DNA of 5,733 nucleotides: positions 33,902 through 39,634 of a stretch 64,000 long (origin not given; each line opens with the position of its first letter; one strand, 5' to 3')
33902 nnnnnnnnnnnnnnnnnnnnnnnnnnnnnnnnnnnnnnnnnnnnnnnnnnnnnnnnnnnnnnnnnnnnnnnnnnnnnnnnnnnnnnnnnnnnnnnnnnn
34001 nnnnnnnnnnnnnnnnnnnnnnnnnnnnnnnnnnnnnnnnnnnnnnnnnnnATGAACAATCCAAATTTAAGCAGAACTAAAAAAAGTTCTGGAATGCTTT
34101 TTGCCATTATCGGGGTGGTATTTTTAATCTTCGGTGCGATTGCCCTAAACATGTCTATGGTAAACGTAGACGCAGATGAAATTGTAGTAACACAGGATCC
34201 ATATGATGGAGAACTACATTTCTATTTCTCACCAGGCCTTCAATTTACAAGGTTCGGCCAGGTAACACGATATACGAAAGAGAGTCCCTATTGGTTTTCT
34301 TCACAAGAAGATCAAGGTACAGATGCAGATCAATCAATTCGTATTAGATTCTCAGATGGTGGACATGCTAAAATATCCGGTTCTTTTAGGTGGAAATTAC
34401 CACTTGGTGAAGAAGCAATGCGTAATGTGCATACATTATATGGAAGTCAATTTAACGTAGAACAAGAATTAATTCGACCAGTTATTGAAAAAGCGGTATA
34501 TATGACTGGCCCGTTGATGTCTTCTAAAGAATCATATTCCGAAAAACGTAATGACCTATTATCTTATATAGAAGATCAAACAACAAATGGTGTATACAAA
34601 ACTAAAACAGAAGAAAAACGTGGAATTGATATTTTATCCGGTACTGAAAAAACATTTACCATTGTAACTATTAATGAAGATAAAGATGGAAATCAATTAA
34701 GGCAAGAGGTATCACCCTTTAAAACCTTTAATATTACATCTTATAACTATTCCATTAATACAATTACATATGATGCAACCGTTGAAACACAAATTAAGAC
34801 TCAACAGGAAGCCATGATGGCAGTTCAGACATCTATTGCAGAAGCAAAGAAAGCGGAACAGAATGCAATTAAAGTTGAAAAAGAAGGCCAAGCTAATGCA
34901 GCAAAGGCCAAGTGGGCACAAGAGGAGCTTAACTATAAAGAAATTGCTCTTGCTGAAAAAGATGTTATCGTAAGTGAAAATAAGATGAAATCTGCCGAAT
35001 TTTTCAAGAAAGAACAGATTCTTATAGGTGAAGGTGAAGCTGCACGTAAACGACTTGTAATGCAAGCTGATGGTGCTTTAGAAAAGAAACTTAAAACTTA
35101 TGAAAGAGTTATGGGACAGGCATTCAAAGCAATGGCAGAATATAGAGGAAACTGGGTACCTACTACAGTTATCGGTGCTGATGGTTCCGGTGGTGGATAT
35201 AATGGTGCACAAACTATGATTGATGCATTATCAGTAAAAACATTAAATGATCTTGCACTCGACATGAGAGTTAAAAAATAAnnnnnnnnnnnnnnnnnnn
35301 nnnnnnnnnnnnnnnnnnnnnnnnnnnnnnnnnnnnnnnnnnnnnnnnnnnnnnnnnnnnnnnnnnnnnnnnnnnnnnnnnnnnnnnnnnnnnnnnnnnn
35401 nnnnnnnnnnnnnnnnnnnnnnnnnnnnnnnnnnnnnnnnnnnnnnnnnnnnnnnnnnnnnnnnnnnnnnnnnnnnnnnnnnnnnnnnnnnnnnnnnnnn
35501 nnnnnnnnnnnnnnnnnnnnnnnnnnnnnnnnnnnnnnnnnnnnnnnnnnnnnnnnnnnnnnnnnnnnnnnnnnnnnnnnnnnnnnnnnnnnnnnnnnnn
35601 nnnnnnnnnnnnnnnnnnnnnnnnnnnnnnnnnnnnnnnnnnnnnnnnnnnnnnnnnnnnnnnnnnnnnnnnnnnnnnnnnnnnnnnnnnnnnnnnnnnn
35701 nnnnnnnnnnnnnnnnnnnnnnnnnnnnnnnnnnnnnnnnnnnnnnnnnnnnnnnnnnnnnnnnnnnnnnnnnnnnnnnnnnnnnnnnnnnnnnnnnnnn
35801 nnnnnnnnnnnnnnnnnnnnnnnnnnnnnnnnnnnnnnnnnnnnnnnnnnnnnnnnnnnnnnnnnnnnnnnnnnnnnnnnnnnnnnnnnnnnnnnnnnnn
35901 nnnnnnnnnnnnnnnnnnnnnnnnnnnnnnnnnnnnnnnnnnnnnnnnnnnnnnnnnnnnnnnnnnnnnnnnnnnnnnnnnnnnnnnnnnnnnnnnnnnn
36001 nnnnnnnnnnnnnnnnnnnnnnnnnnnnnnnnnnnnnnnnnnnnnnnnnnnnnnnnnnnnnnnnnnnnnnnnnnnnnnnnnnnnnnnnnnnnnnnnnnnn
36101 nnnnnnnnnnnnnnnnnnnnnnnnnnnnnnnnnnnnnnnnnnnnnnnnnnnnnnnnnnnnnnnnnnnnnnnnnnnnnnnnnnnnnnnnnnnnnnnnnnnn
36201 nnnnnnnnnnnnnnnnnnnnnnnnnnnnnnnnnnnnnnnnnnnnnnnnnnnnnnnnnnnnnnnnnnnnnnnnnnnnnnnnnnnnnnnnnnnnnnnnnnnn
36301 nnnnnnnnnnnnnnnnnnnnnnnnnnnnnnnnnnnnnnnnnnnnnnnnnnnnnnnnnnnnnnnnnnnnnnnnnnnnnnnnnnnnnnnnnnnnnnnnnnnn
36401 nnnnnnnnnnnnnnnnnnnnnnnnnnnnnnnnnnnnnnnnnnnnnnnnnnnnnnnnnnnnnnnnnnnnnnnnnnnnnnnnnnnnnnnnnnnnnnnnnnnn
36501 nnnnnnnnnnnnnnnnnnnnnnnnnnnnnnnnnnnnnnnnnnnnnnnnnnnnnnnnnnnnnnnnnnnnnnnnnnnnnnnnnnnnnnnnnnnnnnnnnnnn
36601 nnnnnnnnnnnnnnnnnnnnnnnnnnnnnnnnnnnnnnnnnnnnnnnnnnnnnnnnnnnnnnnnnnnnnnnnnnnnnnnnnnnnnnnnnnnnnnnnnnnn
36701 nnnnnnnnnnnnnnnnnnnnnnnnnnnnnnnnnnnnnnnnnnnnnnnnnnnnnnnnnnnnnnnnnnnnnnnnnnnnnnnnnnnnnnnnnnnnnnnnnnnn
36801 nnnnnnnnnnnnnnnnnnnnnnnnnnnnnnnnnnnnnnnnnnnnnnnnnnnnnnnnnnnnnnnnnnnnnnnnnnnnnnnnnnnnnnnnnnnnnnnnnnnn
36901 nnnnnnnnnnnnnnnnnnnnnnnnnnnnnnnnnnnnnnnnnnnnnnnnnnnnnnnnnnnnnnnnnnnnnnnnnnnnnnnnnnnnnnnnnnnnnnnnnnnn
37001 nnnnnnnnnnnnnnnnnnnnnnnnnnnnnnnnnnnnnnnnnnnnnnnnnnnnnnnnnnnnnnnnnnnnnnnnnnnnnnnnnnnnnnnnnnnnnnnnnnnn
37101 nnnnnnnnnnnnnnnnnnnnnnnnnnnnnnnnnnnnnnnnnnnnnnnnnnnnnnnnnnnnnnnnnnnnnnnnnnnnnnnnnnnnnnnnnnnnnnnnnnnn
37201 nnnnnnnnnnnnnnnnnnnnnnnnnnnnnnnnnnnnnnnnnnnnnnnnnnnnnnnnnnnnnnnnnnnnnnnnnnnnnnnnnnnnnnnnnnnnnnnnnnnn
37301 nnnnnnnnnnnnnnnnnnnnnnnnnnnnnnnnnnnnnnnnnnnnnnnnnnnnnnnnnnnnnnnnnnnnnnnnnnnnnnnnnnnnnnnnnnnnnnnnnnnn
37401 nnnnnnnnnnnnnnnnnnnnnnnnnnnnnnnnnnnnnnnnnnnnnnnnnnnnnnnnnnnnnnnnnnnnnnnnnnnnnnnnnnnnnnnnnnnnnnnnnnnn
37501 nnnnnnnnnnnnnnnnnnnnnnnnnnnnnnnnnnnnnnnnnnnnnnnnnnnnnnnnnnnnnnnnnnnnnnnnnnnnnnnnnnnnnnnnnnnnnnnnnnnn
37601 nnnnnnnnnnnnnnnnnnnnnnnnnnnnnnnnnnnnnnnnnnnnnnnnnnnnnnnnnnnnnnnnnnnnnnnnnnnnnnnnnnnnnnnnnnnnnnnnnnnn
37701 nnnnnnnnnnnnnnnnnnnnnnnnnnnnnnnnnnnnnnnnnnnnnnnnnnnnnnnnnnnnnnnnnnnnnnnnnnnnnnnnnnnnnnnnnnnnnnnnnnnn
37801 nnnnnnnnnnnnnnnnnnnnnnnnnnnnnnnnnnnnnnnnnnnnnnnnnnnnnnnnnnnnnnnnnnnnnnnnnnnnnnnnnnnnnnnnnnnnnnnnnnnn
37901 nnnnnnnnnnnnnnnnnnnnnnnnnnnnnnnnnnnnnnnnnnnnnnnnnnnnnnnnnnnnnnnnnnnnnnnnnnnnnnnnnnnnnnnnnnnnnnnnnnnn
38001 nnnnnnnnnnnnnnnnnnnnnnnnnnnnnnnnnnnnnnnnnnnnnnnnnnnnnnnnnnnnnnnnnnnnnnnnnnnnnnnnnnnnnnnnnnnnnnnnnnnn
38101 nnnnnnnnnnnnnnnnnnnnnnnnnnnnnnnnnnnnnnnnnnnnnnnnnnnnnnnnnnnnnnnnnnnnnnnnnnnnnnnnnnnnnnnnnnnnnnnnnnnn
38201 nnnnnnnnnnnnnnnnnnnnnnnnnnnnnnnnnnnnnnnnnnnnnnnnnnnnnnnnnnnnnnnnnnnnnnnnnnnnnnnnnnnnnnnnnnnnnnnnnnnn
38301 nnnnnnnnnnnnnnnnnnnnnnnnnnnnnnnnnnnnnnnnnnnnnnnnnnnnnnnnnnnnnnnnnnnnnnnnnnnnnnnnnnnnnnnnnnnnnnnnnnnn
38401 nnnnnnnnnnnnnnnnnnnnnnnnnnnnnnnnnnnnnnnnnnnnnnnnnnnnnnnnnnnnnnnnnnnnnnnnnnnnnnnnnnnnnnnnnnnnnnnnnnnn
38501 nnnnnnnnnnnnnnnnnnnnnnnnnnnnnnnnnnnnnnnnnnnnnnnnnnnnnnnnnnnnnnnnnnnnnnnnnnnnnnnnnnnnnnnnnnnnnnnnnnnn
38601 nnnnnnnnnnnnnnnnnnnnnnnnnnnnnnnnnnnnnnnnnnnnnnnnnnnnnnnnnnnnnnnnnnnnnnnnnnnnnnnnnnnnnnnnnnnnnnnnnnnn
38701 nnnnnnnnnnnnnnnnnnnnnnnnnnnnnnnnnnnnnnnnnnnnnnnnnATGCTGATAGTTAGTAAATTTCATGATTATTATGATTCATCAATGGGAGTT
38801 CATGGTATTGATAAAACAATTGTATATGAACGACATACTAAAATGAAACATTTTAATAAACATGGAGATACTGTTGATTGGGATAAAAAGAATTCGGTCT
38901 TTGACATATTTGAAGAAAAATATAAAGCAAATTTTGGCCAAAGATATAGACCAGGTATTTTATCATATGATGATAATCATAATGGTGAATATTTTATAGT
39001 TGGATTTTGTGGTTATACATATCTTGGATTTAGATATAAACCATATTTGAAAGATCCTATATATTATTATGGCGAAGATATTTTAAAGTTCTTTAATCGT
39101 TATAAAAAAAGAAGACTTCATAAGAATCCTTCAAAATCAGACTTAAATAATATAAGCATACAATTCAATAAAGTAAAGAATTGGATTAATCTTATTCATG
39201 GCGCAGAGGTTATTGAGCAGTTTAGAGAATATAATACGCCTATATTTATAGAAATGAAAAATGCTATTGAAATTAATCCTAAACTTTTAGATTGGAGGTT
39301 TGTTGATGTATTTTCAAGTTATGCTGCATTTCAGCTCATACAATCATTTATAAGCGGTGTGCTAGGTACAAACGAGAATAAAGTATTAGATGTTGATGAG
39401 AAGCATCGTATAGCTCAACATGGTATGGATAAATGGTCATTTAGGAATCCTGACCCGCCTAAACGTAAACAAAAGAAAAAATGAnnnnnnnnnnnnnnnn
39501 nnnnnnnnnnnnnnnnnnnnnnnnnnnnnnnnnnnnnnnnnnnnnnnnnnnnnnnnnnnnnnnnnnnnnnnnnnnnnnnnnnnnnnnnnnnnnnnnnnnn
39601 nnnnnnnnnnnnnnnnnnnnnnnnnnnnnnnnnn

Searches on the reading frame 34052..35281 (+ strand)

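Call 14: search_protein_families(library=pfam, proteins=[window:34052-35281:+], max_evalue=0.01)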
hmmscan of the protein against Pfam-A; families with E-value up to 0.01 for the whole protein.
window:34052-35281:+ (409 aa): 1 family
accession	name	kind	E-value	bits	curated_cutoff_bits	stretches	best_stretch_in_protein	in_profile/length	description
PF01145.31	Band_7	-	4.9e-06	27.1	23.6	1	52-267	14-174/176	SPFH domain / Band 7 family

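Call 15: search_protein_families(library=phrogs, proteins=[window:34052-35281:+], max_evalue=0.01)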
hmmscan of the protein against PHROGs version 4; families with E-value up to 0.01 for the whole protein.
window:34052-35281:+ (409 aa): 2 families
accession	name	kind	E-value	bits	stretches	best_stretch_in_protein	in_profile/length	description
phrog_11908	-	unknown function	1.2e-41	144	2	11-300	3-303/430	-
phrog_200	-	other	6.9e-09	36.3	1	11-177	76-237/379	lipoprotein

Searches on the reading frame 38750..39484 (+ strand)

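Call 32: search_protein_families(library=phrogs, proteins=[window:38750-39484:+], max_evalue=0.00001)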
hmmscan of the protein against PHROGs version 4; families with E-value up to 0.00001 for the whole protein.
window:38750-39484:+ (244 aa): 1 family
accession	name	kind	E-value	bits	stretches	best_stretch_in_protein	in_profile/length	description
phrog_4243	-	unknown function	2.8e-17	64.8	1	1-233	1-229/232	-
